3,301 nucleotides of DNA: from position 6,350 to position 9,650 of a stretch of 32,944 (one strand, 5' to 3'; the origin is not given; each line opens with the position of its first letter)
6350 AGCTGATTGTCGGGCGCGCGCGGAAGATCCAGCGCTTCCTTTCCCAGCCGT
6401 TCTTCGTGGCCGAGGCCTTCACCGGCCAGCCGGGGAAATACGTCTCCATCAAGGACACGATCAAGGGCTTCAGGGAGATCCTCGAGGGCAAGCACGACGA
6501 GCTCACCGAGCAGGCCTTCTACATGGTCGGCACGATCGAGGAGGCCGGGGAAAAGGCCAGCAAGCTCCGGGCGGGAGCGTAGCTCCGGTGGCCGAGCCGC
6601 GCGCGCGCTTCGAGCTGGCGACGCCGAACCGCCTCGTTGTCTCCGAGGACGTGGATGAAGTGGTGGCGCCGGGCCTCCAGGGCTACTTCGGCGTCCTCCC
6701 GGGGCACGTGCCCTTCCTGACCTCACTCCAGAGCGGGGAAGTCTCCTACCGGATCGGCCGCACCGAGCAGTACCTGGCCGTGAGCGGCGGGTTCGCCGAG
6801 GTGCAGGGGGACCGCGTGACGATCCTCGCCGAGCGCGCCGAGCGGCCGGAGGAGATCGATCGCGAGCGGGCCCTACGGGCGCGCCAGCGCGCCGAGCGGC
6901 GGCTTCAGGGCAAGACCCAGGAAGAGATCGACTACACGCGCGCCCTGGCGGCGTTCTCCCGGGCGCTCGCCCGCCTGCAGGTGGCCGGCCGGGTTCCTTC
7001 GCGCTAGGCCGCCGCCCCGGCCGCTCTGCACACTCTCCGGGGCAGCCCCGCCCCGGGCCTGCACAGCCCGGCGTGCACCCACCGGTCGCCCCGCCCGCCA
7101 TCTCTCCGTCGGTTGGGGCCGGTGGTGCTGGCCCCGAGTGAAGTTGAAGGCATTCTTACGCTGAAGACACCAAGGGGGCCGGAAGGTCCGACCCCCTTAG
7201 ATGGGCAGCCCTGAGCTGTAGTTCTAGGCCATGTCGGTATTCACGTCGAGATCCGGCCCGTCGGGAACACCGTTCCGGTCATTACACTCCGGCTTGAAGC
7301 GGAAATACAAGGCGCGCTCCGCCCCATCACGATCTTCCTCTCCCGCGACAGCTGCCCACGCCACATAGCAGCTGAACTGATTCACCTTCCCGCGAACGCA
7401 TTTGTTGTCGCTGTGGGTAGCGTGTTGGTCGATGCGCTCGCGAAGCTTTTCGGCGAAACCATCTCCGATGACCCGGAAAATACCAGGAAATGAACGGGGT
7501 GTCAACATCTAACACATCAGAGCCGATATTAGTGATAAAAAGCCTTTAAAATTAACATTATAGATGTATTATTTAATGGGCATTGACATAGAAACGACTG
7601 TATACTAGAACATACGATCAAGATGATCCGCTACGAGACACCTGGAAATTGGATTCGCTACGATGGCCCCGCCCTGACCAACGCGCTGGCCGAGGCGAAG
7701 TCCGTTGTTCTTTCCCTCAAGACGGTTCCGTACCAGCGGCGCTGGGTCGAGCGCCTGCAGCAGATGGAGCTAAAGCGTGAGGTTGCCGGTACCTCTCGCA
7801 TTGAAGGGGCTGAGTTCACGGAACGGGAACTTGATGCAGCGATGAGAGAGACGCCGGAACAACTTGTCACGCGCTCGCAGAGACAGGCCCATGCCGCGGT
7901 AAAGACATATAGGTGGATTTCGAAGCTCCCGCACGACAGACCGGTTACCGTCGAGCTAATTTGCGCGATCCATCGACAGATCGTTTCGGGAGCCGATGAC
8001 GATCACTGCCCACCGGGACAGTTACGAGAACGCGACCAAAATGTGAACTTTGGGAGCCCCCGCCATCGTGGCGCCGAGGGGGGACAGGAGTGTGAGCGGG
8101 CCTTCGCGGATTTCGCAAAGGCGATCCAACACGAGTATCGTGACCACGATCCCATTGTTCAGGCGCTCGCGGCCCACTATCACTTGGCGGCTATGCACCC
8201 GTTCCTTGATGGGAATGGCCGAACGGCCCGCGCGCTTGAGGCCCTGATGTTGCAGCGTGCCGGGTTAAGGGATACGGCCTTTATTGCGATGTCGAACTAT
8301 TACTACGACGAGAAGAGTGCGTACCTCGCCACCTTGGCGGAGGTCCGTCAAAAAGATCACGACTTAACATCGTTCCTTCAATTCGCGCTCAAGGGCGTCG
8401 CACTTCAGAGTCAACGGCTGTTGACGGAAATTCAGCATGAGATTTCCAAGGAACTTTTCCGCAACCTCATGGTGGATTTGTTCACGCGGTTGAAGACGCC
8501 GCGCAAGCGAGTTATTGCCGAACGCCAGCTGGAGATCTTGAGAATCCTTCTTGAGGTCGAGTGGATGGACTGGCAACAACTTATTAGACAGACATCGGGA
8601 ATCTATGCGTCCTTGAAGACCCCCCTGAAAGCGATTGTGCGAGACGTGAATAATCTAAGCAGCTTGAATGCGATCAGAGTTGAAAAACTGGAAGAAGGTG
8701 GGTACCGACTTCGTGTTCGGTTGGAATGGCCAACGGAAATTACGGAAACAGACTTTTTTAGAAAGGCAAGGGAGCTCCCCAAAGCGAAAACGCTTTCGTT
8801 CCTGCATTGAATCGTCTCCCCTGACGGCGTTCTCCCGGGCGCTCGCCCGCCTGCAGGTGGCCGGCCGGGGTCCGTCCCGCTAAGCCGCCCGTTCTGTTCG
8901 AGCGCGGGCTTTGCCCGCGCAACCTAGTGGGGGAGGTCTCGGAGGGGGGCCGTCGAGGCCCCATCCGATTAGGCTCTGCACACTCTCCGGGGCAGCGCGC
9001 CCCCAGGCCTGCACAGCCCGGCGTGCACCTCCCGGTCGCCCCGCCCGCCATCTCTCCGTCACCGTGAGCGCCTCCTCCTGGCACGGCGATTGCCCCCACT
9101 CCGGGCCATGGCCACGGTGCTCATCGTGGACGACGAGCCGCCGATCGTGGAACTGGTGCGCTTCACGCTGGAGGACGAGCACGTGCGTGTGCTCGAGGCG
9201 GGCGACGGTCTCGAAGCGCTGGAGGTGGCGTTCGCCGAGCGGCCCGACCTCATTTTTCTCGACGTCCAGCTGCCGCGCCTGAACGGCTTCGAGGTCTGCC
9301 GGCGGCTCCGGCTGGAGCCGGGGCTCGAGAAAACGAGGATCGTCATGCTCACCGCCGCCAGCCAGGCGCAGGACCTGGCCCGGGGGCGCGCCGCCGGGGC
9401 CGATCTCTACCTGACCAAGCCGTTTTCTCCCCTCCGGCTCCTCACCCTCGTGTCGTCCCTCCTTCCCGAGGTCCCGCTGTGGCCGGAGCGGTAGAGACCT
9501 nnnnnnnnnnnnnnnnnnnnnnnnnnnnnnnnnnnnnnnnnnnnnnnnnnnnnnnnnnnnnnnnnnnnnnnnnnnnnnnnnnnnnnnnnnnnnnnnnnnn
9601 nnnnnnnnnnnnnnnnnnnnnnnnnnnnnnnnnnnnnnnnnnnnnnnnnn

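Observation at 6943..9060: Integrase-less Fic cassette inserted at the 3' end of atpC, bracketed by diverged direct repeats that duplicate the gene terminus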

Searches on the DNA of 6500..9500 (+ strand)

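Call 39: search_rna_families(source=window, start=6500, end=9500, threshold=evalue, max_evalue=1)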
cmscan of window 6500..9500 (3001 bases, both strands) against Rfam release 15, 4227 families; matches with E-value up to 1: 0.
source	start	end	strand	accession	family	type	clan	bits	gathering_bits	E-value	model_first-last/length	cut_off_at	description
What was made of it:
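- Tried and rejected: An Rfam scan of 6500-9500 at E-value up to 1 found nothing (call 39).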

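Call 79: search_dna_similar(query=window:7111-7622:+, collection=plasmids, mode=distant, max_rows=5)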
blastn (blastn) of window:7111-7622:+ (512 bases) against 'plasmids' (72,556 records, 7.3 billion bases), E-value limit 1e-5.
No match.

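Call 80: search_dna_similar(query=window:7111-8818:+, collection=phages, mode=distant, max_rows=5)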
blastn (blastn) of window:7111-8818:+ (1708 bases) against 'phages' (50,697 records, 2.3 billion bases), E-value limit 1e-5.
No match.
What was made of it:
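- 7111..8818 (.): Inserted low-GC cassette (1708 bp). It is non-autonomous, with no recombinase and no terminal inverted repeats. It has no match in the plasmid or phage collections (calls 79, 80).
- Tried and rejected: There was no match in the plasmid or phage collections (calls 79, 80).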

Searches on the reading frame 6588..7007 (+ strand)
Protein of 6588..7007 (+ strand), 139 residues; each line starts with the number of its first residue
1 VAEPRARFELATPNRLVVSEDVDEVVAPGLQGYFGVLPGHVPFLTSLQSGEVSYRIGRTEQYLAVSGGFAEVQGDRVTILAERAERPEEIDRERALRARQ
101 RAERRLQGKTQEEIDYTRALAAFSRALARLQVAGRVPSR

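Call 5: search_protein_families(library=pfam, proteins=[window:6588-7007:+], max_evalue=0.01)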
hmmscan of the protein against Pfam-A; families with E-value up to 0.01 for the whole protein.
window:6588-7007:+ (139 aa): 2 families
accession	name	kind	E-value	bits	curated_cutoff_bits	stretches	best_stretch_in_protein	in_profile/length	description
PF02823.21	ATP-synt_DE_N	-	3.4e-28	97.9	27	1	7-84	2-80/80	ATP synthase, Delta/Epsilon chain, beta-sandwich domain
PF00401.25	ATP-synt_DE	-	2.9e-16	59.8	24.6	1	88-134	1-47/47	ATP synthase, Delta/Epsilon chain, long alpha-helix domain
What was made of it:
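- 6588..7007 (+): atpC (ATP synthase epsilon subunit). The gene is intact and its C-terminus is the native 'L-type' allele. PF02823 3.4e-28 and PF00401 2.9e-16 (call 5).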

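Call 11: find_encoding_contigs(protein=window:6588-7007:+, flank=10000, max_places=10)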
Protein window:6588-7007:+ (139 aa): 2 contigs read that carry it; 2 places shown.
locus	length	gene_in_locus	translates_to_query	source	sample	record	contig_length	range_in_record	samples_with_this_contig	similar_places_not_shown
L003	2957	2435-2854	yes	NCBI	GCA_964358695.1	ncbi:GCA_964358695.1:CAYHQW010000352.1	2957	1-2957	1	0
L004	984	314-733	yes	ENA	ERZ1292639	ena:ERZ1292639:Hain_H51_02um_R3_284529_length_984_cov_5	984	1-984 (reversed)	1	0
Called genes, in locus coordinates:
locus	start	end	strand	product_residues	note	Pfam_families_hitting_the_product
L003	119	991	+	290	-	PF00231:ATP-synt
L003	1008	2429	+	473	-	PF02874:ATP-synt_ab_N, PF00006:ATP-synt_ab, PF22919:ATP-synt_VA_C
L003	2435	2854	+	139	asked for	PF02823:ATP-synt_DE_N, PF00401:ATP-synt_DE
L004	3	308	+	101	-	?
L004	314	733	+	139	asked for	PF02823:ATP-synt_DE_N, PF00401:ATP-synt_DE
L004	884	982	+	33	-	?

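Call 34: find_related_loci(query=window:6588-7007:+, collection=genome_contigs, flank=4000)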
Query window:6588-7007:+ (139 aa) in genome_contigs; peptide patterns used: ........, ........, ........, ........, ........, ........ (x = any residue, [..] = any of these).
599 stretches matched a pattern (row limit reached: there are more); 340 encode a relative of the query (tblastn E <= 1e-3); the best 80 are kept; 80 distinct loci.
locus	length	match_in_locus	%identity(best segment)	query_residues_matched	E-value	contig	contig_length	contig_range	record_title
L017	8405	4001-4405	82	5-139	3e-62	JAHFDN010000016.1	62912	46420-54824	MAG: Candidatus Rokuibacteriota bacterium isolate nzgw246 NODE_49_length_62913_cov_7.306329, whole genome shotgun sequen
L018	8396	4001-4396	67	5-135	9e-50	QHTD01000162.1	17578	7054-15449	MAG: Candidatus Rokuibacteriota bacterium isolate AR15 14_0903_16_30cm_scaffold_1139_curated, whole genome shotgun seque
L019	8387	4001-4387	68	8-132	5e-48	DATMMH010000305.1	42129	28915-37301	MAG TPA_asm: Candidatus Dormiibacterota bacterium isolate SMAG_U12818 k141_1475181, whole genome shotgun sequence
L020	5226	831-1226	70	7-134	5e-47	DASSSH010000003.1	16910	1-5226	MAG TPA_asm: Candidatus Methylomirabilota bacterium isolate SMAG_U510 k141_746980, whole genome shotgun sequence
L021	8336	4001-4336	69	5-116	5e-47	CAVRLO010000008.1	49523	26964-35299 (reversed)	MAG: uncultured Candidatus Rokubacteria bacterium isolate MFD04850.bin.2.308 genome assembly, contig: contig_22007, whol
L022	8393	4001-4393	66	5-135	9e-47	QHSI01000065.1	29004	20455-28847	MAG: Candidatus Rokuibacteriota bacterium isolate AR34 14_0903_05_40cm_scaffold_2567_curated, whole genome shotgun seque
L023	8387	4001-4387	61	7-133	3e-46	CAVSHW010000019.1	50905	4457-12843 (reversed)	MAG: uncultured candidate division NC10 bacterium isolate MFD01476.bin.2.107 genome assembly, contig: contig_19876, whol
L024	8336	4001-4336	66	5-116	7e-45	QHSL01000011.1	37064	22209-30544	MAG: Candidatus Rokuibacteriota bacterium isolate AR31 14_1009_16_40cm_scaffold_1217_curated, whole genome shotgun seque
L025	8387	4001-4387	65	8-136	9e-44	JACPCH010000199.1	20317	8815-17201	MAG: Candidatus Rokuibacteriota bacterium isolate NC_groundwater_278_Ag_S-0.2um_73_13 S5_GD2017_2_S2_scaffold_4526, whol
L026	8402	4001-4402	70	1-135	1e-41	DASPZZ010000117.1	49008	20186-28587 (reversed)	MAG TPA_asm: Candidatus Binatia bacterium isolate SMAG_U11632 k141_868757, whole genome shotgun sequence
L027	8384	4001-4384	57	7-135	1e-41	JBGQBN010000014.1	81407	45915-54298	MAG: Terriglobia bacterium isolate OBJ2_061818_110_63 k141_821681_length_81407_cov_28.6247, whole genome shotgun sequenc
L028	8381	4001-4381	63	5-131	4e-41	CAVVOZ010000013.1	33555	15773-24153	MAG: uncultured Candidatus Rokubacteria bacterium isolate MFD02242.bin.2.101 genome assembly, contig: contig_18818, whol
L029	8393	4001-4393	70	5-135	2e-40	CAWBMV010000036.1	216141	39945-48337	MAG: uncultured Candidatus Rokubacteria bacterium isolate MFD02242.bin.2.34 genome assembly, contig: contig_8017, whole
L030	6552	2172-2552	69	8-132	6e-40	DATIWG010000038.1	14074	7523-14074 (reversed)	MAG TPA_asm: Nitrosotalea sp. isolate SMAG_U15217 k141_3224726, whole genome shotgun sequence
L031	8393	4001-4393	60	1-132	4e-40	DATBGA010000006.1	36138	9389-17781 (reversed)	MAG TPA_asm: Candidatus Methylomirabilota bacterium isolate SMAG_U3825 k141_2968836, whole genome shotgun sequence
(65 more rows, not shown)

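Call 54: list_cluster_members(proteins=[window:6588-7007:+, window:7623-8810:+, window:9108-9494:+])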
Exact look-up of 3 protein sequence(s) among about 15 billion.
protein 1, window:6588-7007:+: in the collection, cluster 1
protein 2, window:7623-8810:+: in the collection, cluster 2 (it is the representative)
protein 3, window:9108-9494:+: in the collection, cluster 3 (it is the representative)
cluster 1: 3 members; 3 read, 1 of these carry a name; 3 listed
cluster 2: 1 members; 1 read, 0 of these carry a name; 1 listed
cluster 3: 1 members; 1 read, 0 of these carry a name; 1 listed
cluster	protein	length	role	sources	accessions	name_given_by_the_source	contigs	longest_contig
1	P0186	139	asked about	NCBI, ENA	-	-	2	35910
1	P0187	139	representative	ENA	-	-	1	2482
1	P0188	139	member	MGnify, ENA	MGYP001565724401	FL=1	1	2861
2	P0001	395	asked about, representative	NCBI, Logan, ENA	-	-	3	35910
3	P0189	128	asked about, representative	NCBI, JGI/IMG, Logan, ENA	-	-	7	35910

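Call 86: search_protein_families(library=pfam, proteins=[L025:4469-5260:+], max_evalue=0.01)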
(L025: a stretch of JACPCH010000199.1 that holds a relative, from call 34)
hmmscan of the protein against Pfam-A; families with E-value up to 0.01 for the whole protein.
L025:4469-5260:+ (263 aa): 3 families
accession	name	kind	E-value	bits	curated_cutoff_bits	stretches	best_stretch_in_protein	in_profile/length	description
PF16694.10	Cytochrome_P460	-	1.6e-24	87.1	27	1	31-163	1-124/125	Cytochrome P460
PF00127.26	Copper-bind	-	6.4e-10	39.8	21.2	1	184-263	5-99/99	Copper binding proteins, plastocyanin/azurin family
PF13473.12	Cupredoxin_1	-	1.5e-07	31.8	27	1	178-260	17-102/104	Cupredoxin-like domain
